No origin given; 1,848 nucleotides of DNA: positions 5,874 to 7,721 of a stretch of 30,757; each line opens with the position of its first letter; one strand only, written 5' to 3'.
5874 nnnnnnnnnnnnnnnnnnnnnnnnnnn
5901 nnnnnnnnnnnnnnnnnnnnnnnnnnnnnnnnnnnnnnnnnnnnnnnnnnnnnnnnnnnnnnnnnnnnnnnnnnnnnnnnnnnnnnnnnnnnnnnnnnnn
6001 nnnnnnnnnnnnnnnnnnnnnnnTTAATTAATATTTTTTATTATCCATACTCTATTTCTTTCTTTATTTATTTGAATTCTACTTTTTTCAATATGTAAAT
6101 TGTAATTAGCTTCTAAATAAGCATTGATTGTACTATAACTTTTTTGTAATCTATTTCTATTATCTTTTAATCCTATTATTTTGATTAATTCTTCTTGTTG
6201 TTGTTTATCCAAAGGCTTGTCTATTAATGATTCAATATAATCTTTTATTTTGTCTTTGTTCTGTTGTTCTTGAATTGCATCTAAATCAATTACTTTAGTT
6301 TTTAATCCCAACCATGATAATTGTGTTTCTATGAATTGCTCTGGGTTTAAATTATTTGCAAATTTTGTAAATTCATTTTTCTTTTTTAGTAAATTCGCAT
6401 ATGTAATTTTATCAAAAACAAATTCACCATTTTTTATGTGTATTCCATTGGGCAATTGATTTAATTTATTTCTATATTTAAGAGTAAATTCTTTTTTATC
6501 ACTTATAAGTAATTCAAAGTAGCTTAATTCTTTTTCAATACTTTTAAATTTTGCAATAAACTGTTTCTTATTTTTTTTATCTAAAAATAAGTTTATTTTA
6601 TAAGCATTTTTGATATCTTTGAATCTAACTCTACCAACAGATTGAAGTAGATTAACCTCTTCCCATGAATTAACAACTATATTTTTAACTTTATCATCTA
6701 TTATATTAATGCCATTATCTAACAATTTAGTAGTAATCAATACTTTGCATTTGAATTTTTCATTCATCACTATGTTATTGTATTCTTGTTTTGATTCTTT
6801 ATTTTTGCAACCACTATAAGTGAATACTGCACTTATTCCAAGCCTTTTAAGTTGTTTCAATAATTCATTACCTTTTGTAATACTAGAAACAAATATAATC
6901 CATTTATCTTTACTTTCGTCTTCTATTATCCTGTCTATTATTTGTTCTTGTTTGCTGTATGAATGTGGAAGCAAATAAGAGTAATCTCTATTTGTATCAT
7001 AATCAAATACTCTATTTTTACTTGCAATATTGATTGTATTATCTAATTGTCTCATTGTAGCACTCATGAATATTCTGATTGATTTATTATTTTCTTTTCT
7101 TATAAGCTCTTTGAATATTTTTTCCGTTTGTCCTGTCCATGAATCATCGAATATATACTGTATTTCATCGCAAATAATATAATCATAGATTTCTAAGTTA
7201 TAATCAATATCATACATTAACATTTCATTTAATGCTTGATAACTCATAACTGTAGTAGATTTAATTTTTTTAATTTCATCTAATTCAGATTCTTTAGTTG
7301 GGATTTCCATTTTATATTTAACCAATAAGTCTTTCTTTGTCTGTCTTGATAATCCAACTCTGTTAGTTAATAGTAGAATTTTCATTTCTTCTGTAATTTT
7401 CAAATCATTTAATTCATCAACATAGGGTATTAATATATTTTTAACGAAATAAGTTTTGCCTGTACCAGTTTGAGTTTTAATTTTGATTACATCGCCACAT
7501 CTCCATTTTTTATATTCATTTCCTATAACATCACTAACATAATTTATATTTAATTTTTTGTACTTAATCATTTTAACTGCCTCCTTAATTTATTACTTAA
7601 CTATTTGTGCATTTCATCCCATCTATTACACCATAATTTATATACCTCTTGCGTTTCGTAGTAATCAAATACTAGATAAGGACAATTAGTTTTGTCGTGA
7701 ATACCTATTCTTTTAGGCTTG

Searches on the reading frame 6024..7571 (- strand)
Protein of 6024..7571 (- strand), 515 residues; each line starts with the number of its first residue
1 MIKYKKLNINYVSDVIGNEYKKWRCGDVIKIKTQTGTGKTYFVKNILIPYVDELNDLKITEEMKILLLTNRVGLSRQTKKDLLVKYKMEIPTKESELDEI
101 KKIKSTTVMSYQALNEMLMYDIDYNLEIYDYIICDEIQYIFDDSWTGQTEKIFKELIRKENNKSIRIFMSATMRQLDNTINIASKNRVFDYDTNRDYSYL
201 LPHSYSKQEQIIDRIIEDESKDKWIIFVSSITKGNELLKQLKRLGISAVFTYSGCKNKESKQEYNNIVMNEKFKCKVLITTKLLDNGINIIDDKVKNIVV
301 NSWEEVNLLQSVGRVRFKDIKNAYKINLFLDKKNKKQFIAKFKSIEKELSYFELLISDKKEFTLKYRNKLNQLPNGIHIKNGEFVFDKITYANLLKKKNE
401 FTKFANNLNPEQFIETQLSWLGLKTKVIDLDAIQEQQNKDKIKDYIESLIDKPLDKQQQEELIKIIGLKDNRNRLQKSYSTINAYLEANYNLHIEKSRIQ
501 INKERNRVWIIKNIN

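Call 9: search_protein_families(library=pfam, proteins=[window:6024-7571:-], max_evalue=0.01)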
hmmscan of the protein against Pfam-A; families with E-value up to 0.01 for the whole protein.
window:6024-7571:- (515 aa): 4 families
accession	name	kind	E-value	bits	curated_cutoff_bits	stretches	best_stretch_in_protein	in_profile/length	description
PF00270.35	DEAD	-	1.8e-12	47.8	26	1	28-175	17-163/167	DEAD/DEAH box helicase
PF00271.37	Helicase_C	-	3.4e-09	37.4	23.5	1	210-315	4-106/110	Helicase conserved C-terminal domain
PF04851.21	ResIII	-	1.9e-08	34.8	22.5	1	30-174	27-163/164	Type III restriction enzyme, res subunit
PF13401.12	AAA_22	-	0.0053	17.5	27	0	30-173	9-124/130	AAA domain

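Call 10: search_protein_families(library=phrogs, proteins=[window:6024-7571:-], max_evalue=0.001)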
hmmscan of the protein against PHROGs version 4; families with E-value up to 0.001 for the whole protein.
window:6024-7571:- (515 aa): 1 family
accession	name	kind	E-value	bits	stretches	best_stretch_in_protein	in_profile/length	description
phrog_16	-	DNA, RNA and nucleotide metabolism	8.3e-25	88.1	1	25-411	289-659/986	DNA helicase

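Call 17: search_dna_similar(query=window:6024-7571:-, collection=phages, mode=protein, max_rows=20)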
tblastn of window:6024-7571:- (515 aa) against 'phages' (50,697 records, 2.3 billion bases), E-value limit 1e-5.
Records with a match: 1; places in all: 1; records where one place covers at least 80% of the query: 1.
Best place of each record, by identity: <60% 1.
By first word of the organism name: Psychrobacillus 1.
By host as written in the record: Psychrobacillus psychrodurans 1.
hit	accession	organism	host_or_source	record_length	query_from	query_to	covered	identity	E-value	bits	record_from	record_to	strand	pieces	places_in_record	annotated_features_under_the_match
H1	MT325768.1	Psychrobacillus phage Perkons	Psychrobacillus psychrodurans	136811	64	486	82%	24.0%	4e-14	81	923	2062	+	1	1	DEAD-box helicase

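Call 18: find_related_loci(query=window:6024-7571:-, collection=viral_contigs, flank=6000)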
Query window:6024-7571:- (515 aa) in viral_contigs; peptide patterns used: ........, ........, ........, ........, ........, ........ (x = any residue, [..] = any of these).
7 stretches matched a pattern, but none encodes a relative of the query by tblastn (E <= 1e-3).

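Call 20: find_encoding_contigs(protein=window:6024-7571:-, flank=8000, max_places=10)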
Protein window:6024-7571:- (515 aa): 8 contigs read that carry it; 3 places shown.
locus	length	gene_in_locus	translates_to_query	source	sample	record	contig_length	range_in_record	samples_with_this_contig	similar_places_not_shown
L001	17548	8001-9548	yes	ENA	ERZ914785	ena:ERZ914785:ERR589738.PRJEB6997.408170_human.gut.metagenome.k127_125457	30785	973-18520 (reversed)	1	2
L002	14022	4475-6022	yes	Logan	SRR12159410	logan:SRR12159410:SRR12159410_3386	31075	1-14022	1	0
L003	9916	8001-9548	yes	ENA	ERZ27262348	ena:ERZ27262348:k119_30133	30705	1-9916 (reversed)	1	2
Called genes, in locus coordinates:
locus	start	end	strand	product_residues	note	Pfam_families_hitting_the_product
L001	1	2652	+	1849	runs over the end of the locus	PF26674:Prophage_tail_N2, PF06605:Prophage_tail, PF08239:SH3_3, PF00877:NLPC_P60 (faint)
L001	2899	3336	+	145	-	PF10651:BppU_N (weak)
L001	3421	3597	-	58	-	-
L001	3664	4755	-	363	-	PF14657:Arm-DNA-bind_4, PF14659:Phage_int_SAM_3, PF00589:Phage_integrase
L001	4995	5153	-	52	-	-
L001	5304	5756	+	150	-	PF21984:DnaD_N (faint), PF13730:HTH_36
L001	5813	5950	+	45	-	-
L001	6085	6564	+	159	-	-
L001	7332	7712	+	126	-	-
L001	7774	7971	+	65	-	-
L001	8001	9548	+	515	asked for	PF00270:DEAD, PF04851:ResIII, PF00271:Helicase_C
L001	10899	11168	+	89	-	-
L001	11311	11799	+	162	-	-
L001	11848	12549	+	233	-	-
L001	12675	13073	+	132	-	-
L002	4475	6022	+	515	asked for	PF00270:DEAD, PF04851:ResIII, PF00271:Helicase_C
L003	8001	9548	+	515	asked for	PF00270:DEAD, PF04851:ResIII, PF00271:Helicase_C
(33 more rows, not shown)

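Call 25: find_homologous_proteins(query=window:6024-7571:-, max_evalue=1e-20)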
Query window:6024-7571:- (515 aa): 169 proteins with E <= 1e-20 among 8000 candidates; the best 120 are listed.
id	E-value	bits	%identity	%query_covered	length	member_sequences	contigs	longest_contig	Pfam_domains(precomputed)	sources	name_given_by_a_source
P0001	0.0e+0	1023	92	100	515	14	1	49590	PF00270.36,PF00271.38,PF04851.22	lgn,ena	-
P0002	5.1e-297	1003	91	99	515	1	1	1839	PF00270.36,PF00271.38,PF04851.22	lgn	-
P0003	2.7e-201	688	62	99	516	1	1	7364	PF00270.36,PF00271.38,PF04851.22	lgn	-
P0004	1.3e-200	685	63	99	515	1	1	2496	PF00270.36,PF00271.38,PF04851.22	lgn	-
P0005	3.9e-196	671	63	98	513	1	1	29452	PF00270.36,PF00271.38,PF04851.22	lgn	-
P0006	1.1e-195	669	61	99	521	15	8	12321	PF00270.36,PF00271.38,PF04851.22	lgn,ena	-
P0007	6.4e-195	667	62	98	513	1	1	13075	PF00270.36,PF00271.38,PF04851.22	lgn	-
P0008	6.5e-194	663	62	99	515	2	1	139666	PF00270.36,PF00271.38,PF04851.22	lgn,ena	-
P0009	6.9e-194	663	61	99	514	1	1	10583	PF00270.36,PF00271.38,PF04851.22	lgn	-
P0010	8.8e-194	663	62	99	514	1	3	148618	PF00270.36,PF00271.38,PF04851.22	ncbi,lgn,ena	ncbi:MAG: DEAD/DEAH box helicase [Clostridia bacterium]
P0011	9.8e-194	663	62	99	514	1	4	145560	PF00270.36,PF00271.38,PF04851.22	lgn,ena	-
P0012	1.1e-193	663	62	99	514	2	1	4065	PF00270.36,PF00271.38,PF04851.22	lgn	-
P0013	3.3e-192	658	61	99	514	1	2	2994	PF00270.36,PF00271.38,PF04851.22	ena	-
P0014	3.5e-192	658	62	99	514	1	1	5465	PF00270.36,PF00271.38,PF04851.22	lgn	-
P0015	4.8e-192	657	61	99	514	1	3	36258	PF00270.36,PF00271.38,PF04851.22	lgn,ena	-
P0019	2.0e-190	652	61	99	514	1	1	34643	PF00270.36,PF00271.38,PF04851.22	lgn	-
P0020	5.4e-189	647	60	99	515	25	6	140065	PF00270.36,PF00271.38,PF04851.22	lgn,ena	-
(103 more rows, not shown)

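Call 27: find_encoding_contigs(protein=P0001, flank=4000, max_places=10)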
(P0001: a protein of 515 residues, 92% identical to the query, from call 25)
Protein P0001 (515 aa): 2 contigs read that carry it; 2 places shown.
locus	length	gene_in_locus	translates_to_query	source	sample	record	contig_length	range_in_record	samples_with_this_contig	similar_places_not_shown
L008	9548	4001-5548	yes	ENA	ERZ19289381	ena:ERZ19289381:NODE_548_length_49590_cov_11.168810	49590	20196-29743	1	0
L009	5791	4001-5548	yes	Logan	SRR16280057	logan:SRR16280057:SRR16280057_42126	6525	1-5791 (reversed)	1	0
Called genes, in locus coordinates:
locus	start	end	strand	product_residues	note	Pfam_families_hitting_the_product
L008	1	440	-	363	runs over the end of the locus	PF14657:Arm-DNA-bind_4, PF14659:Phage_int_SAM_3, PF00589:Phage_integrase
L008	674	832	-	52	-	-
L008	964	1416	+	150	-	PF13730:HTH_36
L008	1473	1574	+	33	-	-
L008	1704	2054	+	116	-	-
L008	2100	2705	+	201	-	-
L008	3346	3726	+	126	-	-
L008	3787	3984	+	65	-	-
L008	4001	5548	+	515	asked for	PF00270:DEAD, PF04851:ResIII, PF00271:Helicase_C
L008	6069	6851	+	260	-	-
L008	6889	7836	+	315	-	-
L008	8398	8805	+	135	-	-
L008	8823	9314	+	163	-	PF07463:NUMOD4 (weak), PF13392:HNH_3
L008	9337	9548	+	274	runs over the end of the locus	-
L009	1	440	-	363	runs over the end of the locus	PF14657:Arm-DNA-bind_4, PF14659:Phage_int_SAM_3, PF00589:Phage_integrase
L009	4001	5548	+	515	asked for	PF00270:DEAD, PF04851:ResIII, PF00271:Helicase_C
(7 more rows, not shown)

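Call 28: find_encoding_contigs(protein=P0005, flank=4000, max_places=10)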
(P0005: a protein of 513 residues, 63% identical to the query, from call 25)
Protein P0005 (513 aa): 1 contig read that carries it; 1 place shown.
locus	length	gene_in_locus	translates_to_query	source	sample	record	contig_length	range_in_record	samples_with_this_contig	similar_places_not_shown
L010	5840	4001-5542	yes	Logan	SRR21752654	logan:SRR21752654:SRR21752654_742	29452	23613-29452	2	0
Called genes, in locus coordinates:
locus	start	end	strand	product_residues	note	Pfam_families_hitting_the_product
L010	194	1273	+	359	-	PF00128:Alpha-amylase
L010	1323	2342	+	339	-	PF14311:DUF4379 (faint)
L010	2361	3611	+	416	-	-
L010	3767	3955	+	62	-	-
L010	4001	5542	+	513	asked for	PF00270:DEAD, PF04851:ResIII, PF00271:Helicase_C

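Call 30: find_encoding_contigs(protein=P0010, flank=4000, max_places=10)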
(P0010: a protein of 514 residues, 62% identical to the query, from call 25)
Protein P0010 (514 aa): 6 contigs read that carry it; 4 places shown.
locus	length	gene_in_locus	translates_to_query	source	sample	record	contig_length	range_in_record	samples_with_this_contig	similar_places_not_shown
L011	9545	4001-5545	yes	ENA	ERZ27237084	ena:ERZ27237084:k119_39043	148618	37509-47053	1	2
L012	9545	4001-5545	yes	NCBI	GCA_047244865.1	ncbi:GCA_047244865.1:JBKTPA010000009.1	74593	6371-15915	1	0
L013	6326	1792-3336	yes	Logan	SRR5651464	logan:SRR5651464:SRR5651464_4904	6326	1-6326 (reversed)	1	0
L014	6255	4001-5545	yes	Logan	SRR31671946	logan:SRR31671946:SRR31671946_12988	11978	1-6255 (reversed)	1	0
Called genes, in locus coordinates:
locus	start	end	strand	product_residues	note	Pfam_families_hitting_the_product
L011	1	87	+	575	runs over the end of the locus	PF14528:LAGLIDADG_3 (faint)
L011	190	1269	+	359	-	PF00128:Alpha-amylase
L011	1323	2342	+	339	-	PF14311:DUF4379 (faint)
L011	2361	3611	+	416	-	-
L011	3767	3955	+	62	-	-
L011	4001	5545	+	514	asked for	PF00270:DEAD, PF04851:ResIII, PF00271:Helicase_C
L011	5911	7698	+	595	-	PF01555:N6_N4_Mtase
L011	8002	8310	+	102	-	-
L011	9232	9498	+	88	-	-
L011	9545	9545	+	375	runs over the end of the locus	PF00149:Metallophos (weak), PF12850:Metallophos_2 (weak)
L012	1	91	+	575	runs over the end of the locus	PF14528:LAGLIDADG_3 (faint)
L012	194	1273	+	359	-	PF00128:Alpha-amylase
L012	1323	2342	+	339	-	PF14311:DUF4379 (faint)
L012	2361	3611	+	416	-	-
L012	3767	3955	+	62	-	-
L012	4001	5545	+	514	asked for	PF00270:DEAD, PF04851:ResIII, PF00271:Helicase_C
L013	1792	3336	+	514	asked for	PF00270:DEAD, PF04851:ResIII, PF00271:Helicase_C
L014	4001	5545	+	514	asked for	PF00270:DEAD, PF04851:ResIII, PF00271:Helicase_C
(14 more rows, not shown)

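Call 31: find_encoding_contigs(protein=P0020, flank=4000, max_places=10)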
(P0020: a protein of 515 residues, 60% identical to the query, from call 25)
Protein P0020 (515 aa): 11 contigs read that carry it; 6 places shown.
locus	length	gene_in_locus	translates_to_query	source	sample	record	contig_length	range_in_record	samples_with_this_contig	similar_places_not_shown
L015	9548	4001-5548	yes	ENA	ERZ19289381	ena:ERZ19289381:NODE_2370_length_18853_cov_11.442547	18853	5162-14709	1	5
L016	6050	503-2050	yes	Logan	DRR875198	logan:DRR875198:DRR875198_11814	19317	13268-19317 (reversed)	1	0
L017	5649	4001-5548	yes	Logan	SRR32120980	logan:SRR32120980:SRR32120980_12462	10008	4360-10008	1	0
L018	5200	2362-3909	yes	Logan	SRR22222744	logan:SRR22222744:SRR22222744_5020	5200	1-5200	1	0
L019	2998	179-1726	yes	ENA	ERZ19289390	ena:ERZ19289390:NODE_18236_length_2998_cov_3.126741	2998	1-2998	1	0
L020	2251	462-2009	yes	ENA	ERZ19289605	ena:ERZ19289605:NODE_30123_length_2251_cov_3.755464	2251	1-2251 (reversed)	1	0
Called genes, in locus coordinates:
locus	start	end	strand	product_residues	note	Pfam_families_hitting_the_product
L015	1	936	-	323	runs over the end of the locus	PF01051:Rep3_N, PF21205:Rep3_C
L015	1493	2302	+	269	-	PF01555:N6_N4_Mtase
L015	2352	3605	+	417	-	-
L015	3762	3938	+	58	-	-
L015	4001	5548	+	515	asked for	PF00270:DEAD, PF04851:ResIII, PF00271:Helicase_C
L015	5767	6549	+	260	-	PF00847:AP2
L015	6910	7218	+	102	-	-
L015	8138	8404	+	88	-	-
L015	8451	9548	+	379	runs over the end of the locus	PF00149:Metallophos (weak), PF12850:Metallophos_2 (weak)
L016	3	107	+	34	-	?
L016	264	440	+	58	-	-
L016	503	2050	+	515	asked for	PF00270:DEAD, PF04851:ResIII, PF00271:Helicase_C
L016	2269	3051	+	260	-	PF00847:AP2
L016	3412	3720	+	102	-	-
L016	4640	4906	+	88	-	-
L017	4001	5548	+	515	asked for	PF00270:DEAD, PF04851:ResIII, PF00271:Helicase_C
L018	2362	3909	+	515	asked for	PF00270:DEAD, PF04851:ResIII, PF00271:Helicase_C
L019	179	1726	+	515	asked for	PF00270:DEAD, PF04851:ResIII, PF00271:Helicase_C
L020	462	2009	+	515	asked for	PF00270:DEAD, PF04851:ResIII, PF00271:Helicase_C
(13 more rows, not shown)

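Call 32: find_encoding_contigs(protein=P0019, flank=4000, max_places=10)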
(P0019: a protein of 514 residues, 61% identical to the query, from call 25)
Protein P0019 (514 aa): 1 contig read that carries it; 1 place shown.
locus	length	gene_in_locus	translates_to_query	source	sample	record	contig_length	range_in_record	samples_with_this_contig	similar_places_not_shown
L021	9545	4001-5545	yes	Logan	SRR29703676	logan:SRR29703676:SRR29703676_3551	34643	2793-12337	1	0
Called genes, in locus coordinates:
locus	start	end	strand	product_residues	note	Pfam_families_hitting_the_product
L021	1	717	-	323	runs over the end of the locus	PF01051:Rep3_N, PF21205:Rep3_C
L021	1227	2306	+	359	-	PF00128:Alpha-amylase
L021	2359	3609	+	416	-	-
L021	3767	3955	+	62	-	-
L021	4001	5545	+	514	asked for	PF00270:DEAD, PF04851:ResIII, PF00271:Helicase_C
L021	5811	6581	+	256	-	PF18907:DUF5662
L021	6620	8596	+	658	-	PF01555:N6_N4_Mtase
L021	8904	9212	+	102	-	-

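Call 47: list_cluster_members(proteins=[P0001, window:6024-7571:-])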
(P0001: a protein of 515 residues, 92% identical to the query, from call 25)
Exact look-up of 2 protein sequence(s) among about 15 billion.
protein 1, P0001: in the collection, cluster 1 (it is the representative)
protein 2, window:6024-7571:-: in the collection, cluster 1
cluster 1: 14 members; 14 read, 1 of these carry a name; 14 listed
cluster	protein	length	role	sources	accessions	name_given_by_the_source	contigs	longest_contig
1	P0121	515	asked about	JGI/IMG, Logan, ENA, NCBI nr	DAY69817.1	superfamily II DNA/RNA helicase | MAG TPA: DEAD-like helicase [Caudoviricetes sp.]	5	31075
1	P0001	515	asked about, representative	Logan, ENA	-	-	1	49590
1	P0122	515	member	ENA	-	-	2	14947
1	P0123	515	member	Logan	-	-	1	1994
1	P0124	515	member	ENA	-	-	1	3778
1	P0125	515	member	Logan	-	-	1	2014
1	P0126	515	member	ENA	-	-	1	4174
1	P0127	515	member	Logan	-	-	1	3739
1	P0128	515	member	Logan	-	-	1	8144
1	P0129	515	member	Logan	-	-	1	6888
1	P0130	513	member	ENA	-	-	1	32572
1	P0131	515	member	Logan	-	-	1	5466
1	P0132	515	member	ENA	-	-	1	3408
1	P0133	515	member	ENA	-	-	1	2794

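Call 48: find_encoding_contigs(protein=P0130, flank=4000, max_places=5)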
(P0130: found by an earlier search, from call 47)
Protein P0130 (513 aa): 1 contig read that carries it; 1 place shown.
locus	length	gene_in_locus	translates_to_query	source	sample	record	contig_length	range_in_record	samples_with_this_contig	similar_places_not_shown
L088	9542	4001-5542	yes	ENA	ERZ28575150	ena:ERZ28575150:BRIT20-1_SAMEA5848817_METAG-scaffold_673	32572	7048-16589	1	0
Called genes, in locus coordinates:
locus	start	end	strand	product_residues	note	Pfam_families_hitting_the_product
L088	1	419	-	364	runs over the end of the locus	PF14657:Arm-DNA-bind_4, PF14659:Phage_int_SAM_3, PF00589:Phage_integrase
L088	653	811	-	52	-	-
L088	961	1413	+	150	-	PF13730:HTH_36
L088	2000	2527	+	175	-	-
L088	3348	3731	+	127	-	-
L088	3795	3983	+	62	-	-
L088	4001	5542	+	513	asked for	PF00270:DEAD, PF04851:ResIII, PF00271:Helicase_C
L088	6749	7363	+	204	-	-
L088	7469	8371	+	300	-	-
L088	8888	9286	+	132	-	-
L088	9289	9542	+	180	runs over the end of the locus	PF13392:HNH_3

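Call 49: find_encoding_contigs(protein=P0122, flank=4000, max_places=5)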
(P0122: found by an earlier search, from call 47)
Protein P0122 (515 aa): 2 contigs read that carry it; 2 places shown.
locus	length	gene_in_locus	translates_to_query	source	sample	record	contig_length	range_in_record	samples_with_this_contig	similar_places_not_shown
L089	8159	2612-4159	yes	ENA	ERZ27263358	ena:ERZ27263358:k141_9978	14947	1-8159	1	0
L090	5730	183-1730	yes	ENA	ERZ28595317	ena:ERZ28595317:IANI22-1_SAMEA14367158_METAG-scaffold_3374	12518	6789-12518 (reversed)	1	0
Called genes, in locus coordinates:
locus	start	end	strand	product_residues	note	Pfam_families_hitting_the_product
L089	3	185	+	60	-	?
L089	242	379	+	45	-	-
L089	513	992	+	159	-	-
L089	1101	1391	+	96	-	PF02498:Bro-N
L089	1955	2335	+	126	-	-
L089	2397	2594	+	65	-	-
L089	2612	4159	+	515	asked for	PF00270:DEAD, PF00271:Helicase_C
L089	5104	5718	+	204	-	-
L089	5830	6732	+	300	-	-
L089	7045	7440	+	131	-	-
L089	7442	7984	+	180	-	PF13392:HNH_3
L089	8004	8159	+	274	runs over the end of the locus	-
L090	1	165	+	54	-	?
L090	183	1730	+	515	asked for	PF00270:DEAD, PF00271:Helicase_C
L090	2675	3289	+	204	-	-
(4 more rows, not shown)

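Call 51: find_encoding_contigs(protein=P0128, flank=4000, max_places=5)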
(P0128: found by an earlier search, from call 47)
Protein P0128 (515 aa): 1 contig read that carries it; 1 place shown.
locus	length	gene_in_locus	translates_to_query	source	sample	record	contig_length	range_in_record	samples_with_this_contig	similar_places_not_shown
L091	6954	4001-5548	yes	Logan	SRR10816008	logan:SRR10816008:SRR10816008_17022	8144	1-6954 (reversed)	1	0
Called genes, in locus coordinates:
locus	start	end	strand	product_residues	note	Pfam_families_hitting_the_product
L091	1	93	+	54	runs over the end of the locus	-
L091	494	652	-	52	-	-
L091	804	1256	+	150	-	PF13730:HTH_36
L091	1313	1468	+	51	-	-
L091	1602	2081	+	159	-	-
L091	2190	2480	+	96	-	PF02498:Bro-N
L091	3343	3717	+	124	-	-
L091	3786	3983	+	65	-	-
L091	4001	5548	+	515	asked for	PF00270:DEAD, PF04851:ResIII, PF00271:Helicase_C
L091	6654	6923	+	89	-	-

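Call 52: find_encoding_contigs(protein=P0129, flank=4000, max_places=5)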
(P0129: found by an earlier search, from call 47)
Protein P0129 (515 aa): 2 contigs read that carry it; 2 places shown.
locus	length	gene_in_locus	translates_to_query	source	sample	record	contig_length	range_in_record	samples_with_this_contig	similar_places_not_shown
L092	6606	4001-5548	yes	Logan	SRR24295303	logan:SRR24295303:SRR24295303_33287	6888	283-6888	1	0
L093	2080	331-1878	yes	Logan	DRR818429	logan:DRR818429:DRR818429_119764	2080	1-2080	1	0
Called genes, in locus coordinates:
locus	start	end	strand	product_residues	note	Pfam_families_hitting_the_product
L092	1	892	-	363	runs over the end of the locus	PF14657:Arm-DNA-bind_4, PF14659:Phage_int_SAM_3, PF00589:Phage_integrase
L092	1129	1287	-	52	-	-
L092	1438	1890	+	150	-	PF13730:HTH_36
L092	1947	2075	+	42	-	-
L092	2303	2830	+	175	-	-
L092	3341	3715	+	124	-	-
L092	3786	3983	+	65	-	-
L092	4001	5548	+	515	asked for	PF00270:DEAD, PF00271:Helicase_C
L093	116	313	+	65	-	-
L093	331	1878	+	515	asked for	PF00270:DEAD, PF00271:Helicase_C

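Call 53: find_encoding_contigs(protein=P0131, flank=4000, max_places=5)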
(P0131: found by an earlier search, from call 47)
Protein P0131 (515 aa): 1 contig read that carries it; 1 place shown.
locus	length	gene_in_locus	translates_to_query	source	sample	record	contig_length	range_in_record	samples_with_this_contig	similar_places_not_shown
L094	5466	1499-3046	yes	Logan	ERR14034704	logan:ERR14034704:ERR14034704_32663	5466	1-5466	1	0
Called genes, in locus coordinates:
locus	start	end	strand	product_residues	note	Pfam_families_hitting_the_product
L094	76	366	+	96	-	PF02498:Bro-N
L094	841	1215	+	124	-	-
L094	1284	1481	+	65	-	-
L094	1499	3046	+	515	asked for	PF00270:DEAD, PF00271:Helicase_C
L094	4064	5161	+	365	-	PF12323:HTH_OrfB_IS605, PF01385:OrfB_IS605, PF07282:Cas12f1-like_TNB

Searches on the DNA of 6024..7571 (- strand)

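Call 76: search_rna_families(sources=[L002, L008, L088, L089, L091, L092, L094, L011, L015, L021, L042], threshold=gathering)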
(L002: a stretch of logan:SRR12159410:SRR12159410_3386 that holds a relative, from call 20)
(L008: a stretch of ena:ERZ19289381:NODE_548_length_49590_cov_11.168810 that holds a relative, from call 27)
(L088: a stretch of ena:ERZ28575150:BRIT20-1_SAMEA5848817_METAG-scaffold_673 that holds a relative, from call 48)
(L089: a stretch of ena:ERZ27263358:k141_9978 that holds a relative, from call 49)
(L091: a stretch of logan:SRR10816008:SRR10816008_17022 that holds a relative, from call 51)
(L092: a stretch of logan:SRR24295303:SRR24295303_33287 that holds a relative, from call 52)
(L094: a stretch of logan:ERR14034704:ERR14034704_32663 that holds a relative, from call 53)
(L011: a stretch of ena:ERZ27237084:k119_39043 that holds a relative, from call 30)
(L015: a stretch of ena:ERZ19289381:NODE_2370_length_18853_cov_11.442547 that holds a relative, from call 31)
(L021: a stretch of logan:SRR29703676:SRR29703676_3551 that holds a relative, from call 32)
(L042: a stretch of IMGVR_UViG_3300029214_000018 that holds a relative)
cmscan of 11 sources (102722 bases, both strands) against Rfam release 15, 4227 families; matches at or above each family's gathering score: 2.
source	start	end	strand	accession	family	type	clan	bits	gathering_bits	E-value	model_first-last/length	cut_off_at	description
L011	9097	9169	+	RF00005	tRNA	Gene; tRNA;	CL00001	64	29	2.2e-11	1-71/71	no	tRNA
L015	8003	8075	+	RF00005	tRNA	Gene; tRNA;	CL00001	60.5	29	2e-10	1-71/71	no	tRNA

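Call 95: search_rna_families(source=L011, start=8280, end=9240, threshold=evalue, max_evalue=1)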
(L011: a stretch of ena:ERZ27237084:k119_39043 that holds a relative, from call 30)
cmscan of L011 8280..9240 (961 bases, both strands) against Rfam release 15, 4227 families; matches with E-value up to 1: 4.
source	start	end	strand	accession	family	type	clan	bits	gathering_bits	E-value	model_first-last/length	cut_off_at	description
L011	9097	9169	+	RF00005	tRNA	Gene; tRNA;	CL00001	64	29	2e-13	1-71/71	no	tRNA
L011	8895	8955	+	RF00005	tRNA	Gene; tRNA;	CL00001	25.2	29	0.01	1-71/71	no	tRNA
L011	8761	8804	-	RF04140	mir-3118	Gene; miRNA;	-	21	89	0.33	17-61/76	no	mir-3118 microRNA precursor family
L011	9097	9170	-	RF04354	Plastid-ycf2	Cis-reg;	-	18.4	65.7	0.77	1-75/75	no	Plastid-ycf2 5UTR RNA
